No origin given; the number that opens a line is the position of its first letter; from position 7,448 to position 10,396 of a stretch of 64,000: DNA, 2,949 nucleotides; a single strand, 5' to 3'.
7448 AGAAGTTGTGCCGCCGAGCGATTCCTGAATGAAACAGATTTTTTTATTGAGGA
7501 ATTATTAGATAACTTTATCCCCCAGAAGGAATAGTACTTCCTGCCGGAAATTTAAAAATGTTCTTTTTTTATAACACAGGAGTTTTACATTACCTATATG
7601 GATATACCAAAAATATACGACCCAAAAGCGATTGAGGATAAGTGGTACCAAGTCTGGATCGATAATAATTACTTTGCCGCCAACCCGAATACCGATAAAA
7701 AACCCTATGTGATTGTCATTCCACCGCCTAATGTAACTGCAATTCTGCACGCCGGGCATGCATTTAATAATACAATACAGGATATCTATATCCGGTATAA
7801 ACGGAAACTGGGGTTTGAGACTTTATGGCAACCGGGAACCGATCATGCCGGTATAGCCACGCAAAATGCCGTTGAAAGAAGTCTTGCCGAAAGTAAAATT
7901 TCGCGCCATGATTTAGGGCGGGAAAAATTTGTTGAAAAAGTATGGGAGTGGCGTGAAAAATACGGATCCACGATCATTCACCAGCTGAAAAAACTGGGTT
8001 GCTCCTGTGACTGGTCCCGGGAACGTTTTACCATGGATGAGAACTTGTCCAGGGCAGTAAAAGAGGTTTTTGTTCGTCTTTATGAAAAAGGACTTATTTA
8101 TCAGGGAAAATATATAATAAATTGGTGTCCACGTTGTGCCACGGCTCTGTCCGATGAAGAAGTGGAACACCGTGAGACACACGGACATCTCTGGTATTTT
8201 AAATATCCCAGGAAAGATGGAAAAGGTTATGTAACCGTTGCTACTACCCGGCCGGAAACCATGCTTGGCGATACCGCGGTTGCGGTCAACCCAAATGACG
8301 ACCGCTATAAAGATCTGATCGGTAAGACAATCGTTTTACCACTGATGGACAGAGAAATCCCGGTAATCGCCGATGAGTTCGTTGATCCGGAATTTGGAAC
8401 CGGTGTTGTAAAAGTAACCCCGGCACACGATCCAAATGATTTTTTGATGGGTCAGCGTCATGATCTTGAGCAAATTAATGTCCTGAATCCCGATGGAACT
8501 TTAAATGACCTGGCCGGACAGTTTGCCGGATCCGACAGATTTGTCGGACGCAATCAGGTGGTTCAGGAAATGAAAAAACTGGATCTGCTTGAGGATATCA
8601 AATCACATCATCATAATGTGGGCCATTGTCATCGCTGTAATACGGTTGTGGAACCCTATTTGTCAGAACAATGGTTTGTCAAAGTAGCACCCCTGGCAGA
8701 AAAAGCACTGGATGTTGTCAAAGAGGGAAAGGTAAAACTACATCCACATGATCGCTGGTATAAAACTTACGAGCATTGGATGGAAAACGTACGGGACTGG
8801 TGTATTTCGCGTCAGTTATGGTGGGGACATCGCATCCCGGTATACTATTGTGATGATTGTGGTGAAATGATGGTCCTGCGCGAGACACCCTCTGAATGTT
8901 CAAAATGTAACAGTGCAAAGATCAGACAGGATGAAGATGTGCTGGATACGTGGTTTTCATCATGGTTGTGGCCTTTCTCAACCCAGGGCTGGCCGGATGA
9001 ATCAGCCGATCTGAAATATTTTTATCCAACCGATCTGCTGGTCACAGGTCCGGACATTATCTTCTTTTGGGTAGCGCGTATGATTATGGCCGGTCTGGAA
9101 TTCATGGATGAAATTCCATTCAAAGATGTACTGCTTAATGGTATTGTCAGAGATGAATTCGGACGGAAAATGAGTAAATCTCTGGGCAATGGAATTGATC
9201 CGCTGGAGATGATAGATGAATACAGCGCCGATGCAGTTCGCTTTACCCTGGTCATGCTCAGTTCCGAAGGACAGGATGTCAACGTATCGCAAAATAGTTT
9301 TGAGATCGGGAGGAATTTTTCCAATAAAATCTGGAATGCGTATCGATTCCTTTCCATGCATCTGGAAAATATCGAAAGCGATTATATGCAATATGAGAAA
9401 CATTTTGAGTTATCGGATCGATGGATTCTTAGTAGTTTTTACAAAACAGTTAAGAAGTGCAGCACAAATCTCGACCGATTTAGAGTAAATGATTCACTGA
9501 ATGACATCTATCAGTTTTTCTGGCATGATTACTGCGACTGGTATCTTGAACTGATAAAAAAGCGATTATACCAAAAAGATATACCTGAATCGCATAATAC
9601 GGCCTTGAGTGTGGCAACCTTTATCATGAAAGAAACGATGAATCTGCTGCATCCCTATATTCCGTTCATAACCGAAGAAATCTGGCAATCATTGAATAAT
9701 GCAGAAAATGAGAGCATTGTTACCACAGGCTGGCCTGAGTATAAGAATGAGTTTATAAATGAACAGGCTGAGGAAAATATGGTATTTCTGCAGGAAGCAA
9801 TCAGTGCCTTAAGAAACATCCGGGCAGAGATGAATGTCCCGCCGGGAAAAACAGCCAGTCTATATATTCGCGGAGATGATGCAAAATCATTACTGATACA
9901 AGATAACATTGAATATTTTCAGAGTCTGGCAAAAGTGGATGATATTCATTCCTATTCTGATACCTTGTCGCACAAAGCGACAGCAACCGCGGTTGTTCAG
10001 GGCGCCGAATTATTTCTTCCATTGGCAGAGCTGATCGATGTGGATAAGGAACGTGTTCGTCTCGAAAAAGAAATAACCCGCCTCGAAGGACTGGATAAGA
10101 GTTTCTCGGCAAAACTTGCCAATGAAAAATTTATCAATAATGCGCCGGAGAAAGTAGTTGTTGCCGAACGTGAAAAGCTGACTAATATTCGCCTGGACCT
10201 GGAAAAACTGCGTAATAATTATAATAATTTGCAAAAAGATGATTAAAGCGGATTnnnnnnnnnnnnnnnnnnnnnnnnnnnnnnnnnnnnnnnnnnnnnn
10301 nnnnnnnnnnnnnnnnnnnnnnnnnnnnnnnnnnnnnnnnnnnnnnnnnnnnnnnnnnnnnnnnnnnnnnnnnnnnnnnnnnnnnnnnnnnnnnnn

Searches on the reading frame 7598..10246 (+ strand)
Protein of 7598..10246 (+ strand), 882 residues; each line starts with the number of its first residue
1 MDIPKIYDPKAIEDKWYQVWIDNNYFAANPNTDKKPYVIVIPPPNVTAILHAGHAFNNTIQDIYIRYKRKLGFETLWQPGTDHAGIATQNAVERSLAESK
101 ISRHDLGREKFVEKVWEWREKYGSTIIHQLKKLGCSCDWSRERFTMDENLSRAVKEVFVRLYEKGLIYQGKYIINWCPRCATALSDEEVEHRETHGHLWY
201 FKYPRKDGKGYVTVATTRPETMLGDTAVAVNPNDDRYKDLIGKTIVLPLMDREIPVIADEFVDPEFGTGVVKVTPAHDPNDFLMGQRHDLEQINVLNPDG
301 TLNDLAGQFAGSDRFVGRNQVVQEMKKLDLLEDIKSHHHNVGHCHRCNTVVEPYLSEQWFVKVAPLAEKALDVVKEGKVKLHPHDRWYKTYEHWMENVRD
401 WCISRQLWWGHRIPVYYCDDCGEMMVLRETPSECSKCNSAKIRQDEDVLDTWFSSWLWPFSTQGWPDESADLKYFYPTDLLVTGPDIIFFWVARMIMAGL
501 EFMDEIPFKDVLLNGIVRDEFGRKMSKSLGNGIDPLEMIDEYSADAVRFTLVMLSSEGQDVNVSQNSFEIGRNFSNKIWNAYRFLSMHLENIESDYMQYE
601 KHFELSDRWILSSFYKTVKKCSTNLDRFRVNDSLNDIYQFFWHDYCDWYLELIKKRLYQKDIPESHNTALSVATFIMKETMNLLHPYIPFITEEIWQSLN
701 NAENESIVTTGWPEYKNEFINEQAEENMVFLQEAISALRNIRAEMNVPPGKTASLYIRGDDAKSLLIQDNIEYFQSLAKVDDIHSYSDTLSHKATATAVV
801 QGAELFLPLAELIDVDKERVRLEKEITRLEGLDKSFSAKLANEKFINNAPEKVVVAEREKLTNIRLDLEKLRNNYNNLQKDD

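Call 16: search_protein_families(library=pfam, proteins=[window:7598-10246:+], max_evalue=0.00001)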
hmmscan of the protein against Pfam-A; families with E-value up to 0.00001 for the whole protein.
window:7598-10246:+ (882 aa): 5 families
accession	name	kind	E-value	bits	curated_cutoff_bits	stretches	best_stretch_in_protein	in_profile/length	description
PF00133.28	tRNA-synt_1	-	2.1e-144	481.8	22.7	1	15-564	1-414/414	tRNA synthetases class I (I, L, M and V)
PF08264.19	Anticodon_1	-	1.1e-42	145.8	25.1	1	607-756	1-147/148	Anticodon-binding domain of tRNA ligase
PF09334.17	tRNA-synt_1g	-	1.1e-24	87.4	20.1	2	41-190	5-136/391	tRNA synthetases class I (M)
PF10458.14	Val_tRNA-synt_C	-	2.2e-13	50.7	25.9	1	814-878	1-65/66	Valyl tRNA synthetase tRNA binding arm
PF13603.12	tRNA-synt_1_2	-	1.7e-09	37.8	25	1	242-303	86-147/185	Leucyl-tRNA synthetase, editing domain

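Call 70: list_cluster_members(proteins=[P0025, window:7598-10246:+, window:61975-63252:-, P0223, P0220])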
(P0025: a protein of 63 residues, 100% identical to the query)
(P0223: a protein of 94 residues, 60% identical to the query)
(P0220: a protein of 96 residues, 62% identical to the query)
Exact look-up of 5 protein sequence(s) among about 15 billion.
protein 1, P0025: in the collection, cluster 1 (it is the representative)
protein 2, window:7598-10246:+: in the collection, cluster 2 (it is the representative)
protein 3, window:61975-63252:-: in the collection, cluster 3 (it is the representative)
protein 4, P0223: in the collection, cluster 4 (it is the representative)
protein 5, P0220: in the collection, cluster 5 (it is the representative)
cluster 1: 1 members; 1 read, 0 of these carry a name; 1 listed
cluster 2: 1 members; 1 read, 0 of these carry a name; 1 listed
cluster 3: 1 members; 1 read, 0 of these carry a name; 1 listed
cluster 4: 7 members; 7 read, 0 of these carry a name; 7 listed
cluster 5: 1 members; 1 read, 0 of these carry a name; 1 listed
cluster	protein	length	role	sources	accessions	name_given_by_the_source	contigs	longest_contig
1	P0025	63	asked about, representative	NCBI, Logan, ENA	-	-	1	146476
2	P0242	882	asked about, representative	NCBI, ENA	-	-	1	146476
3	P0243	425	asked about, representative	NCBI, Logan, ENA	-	-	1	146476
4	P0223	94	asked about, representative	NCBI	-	-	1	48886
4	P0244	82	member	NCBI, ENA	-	-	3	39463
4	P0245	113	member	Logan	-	-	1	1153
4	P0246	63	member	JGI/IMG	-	-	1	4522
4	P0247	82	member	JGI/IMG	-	-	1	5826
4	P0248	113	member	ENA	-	-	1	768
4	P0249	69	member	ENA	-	-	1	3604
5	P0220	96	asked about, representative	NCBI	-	-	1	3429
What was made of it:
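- Tried and rejected: The cluster look-up gave no organism names (call 70).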
